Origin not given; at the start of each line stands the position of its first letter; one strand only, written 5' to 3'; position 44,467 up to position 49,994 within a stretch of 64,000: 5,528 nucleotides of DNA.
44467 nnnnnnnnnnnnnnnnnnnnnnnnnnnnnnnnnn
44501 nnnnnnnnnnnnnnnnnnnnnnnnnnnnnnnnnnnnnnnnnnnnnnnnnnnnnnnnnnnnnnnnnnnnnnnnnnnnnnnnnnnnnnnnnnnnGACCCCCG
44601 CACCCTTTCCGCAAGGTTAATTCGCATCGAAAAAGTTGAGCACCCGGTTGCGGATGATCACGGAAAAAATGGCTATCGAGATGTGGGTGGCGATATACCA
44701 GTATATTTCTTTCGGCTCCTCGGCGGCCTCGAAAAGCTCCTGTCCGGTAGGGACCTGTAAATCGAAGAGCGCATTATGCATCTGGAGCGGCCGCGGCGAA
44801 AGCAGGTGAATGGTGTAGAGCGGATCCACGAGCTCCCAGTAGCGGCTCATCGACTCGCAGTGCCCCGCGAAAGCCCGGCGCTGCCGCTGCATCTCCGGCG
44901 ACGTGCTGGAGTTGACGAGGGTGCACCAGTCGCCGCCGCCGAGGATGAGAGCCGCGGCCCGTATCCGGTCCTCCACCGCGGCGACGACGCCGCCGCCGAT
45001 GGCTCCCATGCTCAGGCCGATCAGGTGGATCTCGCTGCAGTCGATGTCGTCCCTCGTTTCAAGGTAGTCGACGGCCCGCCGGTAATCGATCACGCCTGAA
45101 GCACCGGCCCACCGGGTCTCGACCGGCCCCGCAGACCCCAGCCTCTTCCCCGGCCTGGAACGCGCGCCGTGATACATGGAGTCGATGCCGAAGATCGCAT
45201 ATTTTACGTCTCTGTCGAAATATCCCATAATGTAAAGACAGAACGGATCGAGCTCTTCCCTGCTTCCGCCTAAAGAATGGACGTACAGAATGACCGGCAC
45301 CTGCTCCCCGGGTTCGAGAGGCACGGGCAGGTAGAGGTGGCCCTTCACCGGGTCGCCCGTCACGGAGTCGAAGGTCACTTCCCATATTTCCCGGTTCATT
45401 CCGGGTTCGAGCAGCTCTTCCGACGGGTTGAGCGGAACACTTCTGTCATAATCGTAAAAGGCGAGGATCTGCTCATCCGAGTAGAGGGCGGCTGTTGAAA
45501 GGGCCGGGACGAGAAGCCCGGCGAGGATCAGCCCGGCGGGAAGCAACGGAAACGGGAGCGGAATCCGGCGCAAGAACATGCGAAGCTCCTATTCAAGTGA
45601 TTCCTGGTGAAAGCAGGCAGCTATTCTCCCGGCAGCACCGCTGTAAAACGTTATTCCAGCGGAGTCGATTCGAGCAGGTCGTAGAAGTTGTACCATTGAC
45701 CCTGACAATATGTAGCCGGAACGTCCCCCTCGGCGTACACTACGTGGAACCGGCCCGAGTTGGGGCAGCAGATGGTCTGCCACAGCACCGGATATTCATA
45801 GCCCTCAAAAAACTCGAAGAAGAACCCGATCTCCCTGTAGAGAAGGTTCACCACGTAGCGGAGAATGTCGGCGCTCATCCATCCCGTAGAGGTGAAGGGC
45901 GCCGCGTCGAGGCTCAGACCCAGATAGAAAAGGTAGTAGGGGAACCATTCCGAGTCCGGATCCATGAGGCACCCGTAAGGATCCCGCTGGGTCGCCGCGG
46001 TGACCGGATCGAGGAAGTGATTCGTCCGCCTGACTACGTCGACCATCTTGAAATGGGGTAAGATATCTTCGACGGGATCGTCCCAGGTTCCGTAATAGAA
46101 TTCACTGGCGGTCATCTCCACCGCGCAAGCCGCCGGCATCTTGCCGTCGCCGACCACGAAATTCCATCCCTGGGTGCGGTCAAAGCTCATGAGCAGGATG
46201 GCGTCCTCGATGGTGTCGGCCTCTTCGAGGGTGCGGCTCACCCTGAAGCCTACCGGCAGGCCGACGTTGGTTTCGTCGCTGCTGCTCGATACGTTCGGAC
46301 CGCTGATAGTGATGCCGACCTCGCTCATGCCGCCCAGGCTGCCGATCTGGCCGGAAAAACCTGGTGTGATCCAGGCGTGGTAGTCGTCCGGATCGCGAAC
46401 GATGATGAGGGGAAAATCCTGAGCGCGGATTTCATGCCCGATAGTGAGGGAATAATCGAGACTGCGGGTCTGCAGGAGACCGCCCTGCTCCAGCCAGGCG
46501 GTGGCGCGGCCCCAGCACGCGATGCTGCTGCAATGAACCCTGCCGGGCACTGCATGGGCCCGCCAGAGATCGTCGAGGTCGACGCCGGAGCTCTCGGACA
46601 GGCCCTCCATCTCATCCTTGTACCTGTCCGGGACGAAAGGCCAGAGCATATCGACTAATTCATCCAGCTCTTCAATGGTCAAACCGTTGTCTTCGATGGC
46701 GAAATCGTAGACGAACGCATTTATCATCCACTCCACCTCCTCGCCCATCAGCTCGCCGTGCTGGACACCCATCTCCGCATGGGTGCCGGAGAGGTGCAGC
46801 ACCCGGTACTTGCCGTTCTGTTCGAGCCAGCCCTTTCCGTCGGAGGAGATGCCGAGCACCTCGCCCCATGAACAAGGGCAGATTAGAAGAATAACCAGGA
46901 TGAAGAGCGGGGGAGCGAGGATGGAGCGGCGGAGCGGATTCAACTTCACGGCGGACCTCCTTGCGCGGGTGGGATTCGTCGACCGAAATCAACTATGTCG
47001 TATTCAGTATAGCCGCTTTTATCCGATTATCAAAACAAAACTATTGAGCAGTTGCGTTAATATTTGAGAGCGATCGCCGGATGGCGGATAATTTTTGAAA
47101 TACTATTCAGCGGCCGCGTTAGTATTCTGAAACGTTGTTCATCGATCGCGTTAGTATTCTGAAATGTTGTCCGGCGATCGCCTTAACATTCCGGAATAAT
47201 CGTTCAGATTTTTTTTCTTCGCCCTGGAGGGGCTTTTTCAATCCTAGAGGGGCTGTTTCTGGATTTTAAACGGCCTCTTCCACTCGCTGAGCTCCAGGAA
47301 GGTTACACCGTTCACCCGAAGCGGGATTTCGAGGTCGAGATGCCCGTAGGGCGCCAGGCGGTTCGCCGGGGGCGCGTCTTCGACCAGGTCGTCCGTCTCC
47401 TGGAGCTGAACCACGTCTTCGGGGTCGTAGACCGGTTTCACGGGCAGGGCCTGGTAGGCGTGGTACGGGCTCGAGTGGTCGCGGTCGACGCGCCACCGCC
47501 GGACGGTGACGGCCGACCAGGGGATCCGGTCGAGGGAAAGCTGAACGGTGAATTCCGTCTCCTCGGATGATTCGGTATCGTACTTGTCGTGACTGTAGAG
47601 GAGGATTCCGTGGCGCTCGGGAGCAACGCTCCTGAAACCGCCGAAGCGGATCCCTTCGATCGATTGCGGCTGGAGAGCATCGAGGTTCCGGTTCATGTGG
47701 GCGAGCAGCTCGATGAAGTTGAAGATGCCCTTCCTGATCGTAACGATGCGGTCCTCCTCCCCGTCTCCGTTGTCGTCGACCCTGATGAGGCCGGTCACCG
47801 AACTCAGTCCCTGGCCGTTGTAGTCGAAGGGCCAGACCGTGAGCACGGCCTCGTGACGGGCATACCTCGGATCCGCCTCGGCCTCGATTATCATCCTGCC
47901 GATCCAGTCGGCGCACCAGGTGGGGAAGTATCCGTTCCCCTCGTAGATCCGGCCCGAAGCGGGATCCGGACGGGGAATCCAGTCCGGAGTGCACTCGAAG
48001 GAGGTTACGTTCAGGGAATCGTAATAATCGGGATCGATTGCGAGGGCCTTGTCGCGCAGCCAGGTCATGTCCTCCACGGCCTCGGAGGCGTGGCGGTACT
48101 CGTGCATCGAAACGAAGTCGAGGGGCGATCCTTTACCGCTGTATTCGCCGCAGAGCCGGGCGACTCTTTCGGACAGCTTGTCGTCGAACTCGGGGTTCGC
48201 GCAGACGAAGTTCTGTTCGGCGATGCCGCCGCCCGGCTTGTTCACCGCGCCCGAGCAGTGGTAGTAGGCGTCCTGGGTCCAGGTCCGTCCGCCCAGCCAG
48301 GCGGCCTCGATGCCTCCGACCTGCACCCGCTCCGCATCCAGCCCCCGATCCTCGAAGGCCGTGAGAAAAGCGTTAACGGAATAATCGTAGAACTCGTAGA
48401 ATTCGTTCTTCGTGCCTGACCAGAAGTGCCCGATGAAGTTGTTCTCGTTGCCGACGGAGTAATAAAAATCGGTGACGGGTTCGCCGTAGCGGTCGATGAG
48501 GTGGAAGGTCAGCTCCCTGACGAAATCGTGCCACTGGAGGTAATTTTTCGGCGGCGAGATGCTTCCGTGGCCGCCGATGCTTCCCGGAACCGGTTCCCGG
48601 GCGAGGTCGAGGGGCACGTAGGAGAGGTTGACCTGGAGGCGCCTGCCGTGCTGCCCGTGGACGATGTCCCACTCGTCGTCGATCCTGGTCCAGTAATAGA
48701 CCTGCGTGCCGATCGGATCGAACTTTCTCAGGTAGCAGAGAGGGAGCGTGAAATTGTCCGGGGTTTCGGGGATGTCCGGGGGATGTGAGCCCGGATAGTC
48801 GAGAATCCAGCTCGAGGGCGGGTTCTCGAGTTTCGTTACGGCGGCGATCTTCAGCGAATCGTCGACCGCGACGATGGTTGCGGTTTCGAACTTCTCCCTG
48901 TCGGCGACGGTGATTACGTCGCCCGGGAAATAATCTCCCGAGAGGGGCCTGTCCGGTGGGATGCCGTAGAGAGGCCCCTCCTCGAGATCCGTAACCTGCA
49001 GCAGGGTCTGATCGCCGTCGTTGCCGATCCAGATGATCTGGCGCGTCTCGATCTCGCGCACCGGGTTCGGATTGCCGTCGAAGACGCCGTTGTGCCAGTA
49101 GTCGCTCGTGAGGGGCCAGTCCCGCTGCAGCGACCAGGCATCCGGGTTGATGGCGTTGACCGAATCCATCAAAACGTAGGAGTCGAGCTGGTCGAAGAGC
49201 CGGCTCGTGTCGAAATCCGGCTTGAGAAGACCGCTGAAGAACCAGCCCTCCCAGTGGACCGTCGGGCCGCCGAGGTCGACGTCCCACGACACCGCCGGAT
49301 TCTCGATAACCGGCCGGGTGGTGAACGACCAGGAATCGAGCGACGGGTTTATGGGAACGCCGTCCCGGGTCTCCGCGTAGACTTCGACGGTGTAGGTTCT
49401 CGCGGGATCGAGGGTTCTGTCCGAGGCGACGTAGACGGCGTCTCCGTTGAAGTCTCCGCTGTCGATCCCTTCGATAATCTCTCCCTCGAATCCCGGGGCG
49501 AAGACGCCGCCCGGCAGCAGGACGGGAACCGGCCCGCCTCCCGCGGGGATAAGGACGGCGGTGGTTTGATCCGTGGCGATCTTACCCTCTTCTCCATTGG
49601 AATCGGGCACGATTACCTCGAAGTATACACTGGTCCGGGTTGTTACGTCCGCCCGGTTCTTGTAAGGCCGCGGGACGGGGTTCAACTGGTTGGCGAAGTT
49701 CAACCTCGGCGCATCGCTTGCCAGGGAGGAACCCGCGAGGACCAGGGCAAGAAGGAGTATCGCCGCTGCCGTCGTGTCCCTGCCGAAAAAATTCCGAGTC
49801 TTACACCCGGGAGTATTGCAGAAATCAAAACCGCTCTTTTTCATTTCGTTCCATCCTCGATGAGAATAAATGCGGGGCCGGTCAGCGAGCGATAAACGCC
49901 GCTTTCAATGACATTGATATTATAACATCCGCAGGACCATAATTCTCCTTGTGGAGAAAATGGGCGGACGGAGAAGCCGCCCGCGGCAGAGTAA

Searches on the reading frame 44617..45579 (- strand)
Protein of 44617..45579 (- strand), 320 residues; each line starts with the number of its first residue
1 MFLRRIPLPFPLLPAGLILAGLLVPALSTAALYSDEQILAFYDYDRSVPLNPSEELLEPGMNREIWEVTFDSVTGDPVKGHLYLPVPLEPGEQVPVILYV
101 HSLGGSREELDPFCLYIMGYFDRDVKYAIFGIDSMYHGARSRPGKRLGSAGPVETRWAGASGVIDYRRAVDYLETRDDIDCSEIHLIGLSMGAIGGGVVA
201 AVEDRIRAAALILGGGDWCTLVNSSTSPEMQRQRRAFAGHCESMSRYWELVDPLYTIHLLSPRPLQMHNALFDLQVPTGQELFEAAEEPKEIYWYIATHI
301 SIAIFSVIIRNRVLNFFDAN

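Call 7: search_protein_families(library=pfam, proteins=[window:44617-45579:-], max_evalue=0.01)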
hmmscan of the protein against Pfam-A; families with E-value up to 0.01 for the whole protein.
window:44617-45579:- (320 aa): 2 families
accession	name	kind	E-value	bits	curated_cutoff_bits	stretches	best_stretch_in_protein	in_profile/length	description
PF00561.26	Abhydrolase_1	-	1.5e-06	28.5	25.8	1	95-232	1-115/245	alpha/beta hydrolase fold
PF12697.13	Abhydrolase_6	-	0.0047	18.1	26.3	1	98-243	2-113/217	Alpha/beta hydrolase family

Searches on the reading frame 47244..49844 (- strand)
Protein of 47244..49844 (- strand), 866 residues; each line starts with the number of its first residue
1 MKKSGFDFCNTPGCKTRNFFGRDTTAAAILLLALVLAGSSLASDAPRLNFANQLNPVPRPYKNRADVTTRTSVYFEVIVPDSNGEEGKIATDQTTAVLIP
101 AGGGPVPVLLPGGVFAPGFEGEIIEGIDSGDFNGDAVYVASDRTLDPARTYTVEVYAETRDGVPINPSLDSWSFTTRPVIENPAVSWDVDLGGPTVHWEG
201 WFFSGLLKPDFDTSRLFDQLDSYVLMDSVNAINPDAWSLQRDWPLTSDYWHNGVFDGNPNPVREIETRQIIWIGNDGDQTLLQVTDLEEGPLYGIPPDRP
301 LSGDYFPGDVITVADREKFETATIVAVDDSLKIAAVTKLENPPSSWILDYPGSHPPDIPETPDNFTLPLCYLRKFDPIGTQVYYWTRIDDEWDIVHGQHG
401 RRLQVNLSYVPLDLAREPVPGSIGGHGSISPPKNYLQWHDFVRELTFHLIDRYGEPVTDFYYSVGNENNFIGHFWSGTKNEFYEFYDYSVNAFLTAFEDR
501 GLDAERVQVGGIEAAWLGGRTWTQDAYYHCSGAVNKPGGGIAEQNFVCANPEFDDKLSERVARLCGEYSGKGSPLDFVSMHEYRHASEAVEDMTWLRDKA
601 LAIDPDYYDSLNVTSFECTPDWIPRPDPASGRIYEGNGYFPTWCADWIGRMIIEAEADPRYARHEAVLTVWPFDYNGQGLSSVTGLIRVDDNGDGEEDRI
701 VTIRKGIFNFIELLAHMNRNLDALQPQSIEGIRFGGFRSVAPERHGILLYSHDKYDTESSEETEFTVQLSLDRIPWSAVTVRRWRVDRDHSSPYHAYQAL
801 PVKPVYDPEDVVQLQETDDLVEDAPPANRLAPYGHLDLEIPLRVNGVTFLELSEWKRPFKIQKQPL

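Call 29: search_protein_families(library=pfam, proteins=[window:47244-49844:-], max_evalue=0.0001)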
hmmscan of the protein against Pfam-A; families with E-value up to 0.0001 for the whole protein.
window:47244-49844:- (866 aa): 1 family
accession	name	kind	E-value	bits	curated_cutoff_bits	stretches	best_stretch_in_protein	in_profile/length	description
PF01229.23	Glyco_hydro_39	-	1.4e-17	64.2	26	1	381-826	72-463/472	Glycosyl hydrolases family 39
